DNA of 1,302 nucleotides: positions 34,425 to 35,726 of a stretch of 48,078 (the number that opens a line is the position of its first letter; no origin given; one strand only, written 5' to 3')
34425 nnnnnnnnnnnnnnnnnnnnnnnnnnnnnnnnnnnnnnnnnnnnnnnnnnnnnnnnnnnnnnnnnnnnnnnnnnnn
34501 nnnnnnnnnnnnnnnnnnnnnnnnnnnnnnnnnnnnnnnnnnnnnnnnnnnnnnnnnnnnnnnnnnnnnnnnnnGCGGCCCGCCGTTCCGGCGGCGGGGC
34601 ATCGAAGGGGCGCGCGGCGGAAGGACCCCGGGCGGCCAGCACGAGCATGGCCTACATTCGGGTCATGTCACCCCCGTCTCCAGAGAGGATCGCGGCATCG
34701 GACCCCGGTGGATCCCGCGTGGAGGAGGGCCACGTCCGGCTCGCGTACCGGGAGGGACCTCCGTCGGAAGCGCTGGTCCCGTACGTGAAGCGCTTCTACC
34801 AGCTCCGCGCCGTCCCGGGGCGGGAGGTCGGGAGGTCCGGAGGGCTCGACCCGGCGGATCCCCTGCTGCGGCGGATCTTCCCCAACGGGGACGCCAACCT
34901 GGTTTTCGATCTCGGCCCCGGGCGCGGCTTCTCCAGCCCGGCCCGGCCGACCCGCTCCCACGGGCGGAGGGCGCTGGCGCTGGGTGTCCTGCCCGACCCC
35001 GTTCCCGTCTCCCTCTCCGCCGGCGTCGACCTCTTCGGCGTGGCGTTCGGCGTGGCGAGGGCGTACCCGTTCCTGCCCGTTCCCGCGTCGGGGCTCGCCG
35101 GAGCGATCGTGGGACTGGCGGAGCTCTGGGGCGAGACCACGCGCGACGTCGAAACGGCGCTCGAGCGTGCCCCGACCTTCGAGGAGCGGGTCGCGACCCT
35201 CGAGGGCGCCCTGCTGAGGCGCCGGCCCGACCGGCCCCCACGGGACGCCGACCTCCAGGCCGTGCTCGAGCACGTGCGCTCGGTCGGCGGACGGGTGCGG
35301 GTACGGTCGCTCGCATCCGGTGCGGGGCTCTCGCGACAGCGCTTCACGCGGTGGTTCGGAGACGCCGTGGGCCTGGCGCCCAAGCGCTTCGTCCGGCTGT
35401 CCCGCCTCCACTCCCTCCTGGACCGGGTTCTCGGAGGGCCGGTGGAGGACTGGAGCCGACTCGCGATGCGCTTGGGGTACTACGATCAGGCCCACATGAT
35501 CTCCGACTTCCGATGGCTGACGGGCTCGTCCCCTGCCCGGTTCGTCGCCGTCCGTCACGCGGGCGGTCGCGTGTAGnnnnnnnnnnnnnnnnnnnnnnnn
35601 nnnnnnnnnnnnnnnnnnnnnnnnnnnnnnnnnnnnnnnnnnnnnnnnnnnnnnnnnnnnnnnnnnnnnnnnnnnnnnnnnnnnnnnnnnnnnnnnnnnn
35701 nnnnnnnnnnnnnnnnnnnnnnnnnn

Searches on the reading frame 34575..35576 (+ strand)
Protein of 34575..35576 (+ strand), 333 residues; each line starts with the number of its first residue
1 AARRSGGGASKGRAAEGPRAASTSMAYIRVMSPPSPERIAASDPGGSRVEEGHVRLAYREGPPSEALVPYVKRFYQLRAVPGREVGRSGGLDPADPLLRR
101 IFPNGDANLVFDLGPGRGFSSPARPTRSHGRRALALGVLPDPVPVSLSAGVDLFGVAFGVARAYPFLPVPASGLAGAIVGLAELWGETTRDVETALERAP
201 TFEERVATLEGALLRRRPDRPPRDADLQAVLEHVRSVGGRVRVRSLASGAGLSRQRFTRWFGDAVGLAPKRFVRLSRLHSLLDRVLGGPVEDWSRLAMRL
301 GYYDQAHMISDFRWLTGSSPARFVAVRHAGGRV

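Call 8: search_protein_families(library=pfam, proteins=[window:34575-35576:+], max_evalue=0.001)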
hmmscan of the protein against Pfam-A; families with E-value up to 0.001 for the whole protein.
window:34575-35576:+ (333 aa): 3 families
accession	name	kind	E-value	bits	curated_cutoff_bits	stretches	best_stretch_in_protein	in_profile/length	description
PF12833.13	HTH_18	-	4.3e-11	43.4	33.6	1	246-323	1-77/80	Helix-turn-helix domain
PF20240.3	DUF6597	-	9.6e-10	38.9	27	1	61-176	3-99/103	Domain of unknown function (DUF6597)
PF00165.29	HTH_AraC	-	1.7e-05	25.2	26.6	0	293-323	11-40/42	Bacterial regulatory helix-turn-helix proteins, AraC family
